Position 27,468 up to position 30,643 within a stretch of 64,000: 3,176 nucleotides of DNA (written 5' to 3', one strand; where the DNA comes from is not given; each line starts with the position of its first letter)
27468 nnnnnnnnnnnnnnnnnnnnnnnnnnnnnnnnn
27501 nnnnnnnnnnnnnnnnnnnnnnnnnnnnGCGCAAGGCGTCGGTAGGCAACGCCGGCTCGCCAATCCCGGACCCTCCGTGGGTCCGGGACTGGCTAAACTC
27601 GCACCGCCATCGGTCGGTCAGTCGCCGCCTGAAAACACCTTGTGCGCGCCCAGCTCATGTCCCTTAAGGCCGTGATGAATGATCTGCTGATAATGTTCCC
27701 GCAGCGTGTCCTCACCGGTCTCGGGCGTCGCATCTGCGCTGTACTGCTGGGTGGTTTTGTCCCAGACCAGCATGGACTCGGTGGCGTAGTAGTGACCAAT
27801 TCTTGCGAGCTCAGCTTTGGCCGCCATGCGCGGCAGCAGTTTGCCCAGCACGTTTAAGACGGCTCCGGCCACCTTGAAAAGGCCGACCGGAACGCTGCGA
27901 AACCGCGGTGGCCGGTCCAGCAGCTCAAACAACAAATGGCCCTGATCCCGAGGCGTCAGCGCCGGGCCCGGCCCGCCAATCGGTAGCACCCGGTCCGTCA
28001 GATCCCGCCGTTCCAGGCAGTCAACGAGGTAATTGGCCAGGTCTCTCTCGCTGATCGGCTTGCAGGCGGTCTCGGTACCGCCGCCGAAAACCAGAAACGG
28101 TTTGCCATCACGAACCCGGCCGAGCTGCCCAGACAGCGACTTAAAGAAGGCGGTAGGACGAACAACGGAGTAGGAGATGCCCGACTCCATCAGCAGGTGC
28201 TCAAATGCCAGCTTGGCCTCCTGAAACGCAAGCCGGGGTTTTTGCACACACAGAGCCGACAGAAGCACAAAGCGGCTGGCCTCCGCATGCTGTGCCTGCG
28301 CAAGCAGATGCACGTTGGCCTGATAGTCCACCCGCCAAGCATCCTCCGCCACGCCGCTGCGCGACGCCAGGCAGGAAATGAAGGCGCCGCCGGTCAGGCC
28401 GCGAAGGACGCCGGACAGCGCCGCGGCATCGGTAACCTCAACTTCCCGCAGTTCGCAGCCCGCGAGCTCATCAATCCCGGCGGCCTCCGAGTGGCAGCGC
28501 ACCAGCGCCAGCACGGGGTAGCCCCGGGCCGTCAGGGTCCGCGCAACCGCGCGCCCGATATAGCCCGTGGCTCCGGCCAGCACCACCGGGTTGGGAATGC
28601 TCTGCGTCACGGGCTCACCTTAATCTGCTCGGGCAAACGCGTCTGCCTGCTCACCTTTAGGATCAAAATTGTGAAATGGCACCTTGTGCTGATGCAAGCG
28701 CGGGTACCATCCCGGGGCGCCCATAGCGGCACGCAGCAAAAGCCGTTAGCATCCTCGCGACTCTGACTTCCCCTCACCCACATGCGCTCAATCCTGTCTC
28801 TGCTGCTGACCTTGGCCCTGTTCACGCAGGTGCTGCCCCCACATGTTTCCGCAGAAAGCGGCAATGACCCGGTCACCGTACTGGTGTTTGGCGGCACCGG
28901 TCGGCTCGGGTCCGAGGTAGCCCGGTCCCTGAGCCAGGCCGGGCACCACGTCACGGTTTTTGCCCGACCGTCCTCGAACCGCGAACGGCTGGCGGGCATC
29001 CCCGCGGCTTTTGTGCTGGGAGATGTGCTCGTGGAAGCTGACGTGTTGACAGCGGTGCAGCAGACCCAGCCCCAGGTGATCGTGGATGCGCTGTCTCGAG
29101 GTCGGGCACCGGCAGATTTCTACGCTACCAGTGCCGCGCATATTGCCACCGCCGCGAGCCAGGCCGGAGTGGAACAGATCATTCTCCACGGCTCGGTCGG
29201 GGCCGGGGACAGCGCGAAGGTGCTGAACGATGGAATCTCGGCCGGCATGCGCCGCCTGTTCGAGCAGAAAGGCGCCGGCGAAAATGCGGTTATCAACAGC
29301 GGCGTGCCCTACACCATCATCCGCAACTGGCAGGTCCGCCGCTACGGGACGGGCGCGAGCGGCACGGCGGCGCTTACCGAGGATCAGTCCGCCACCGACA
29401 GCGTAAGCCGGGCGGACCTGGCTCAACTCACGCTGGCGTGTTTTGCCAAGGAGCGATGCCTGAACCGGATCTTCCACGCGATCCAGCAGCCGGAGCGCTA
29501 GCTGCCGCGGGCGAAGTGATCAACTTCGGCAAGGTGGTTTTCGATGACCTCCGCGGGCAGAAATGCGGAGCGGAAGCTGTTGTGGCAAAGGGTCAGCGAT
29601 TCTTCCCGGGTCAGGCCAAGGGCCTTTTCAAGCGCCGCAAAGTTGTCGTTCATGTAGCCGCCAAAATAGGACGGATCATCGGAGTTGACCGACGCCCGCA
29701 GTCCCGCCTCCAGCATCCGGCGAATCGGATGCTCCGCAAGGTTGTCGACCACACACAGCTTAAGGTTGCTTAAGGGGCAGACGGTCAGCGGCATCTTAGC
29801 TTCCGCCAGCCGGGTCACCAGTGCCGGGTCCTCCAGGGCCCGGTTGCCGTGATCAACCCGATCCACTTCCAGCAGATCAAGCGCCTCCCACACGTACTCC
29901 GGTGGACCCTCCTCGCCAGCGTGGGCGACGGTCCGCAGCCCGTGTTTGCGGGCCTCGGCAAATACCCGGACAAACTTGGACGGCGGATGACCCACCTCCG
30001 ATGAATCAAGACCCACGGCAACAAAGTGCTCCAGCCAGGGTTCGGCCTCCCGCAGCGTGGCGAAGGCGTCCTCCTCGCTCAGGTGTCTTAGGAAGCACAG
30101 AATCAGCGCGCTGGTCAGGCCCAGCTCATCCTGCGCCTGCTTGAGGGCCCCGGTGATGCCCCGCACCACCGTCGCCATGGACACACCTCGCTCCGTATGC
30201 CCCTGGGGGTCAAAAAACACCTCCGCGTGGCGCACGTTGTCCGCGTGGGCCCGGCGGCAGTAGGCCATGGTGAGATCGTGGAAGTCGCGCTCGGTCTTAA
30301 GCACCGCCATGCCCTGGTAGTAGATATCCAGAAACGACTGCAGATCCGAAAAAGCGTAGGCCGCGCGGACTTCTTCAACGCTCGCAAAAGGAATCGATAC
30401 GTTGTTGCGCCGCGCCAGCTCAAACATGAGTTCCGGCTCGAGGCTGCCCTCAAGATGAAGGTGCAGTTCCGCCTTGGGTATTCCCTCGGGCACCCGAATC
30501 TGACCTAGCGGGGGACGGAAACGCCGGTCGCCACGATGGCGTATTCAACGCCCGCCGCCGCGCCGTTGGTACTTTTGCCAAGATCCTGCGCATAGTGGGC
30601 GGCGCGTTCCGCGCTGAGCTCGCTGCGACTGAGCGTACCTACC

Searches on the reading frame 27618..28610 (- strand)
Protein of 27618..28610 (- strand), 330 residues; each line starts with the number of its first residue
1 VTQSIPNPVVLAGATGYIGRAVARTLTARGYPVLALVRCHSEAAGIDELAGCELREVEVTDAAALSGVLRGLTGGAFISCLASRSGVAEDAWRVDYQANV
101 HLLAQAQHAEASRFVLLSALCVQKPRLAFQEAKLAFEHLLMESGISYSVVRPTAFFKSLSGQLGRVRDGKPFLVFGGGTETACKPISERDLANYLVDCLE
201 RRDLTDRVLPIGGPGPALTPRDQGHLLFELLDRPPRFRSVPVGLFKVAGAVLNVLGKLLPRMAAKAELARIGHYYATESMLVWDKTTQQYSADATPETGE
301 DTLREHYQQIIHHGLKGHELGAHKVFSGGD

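Call 82: search_protein_families(library=pfam, proteins=[window:27618-28610:-], max_evalue=0.00001)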
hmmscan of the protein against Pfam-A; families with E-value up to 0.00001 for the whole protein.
window:27618-28610:- (330 aa): 3 families
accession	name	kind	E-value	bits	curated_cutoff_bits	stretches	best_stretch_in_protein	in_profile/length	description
PF13460.12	NAD_binding_10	-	7e-21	75.4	27.2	1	13-200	1-182/184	NAD(P)H-binding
PF05368.20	NmrA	-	4.9e-10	39.9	27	1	9-223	5-226/298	NmrA-like family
PF01370.27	Epimerase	-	6.3e-10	39.3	20.9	1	9-122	1-118/240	NAD dependent epimerase/dehydratase family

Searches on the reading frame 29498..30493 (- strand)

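Call 82: search_protein_families(library=pfam, proteins=[window:29498-30493:-], max_evalue=0.00001)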
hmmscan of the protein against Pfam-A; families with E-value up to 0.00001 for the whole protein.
window:29498-30493:- (331 aa): 1 family
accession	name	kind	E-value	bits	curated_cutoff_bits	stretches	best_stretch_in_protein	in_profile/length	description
PF00962.28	A_deaminase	-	7e-96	321.6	27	1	6-325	1-328/330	Adenosine deaminase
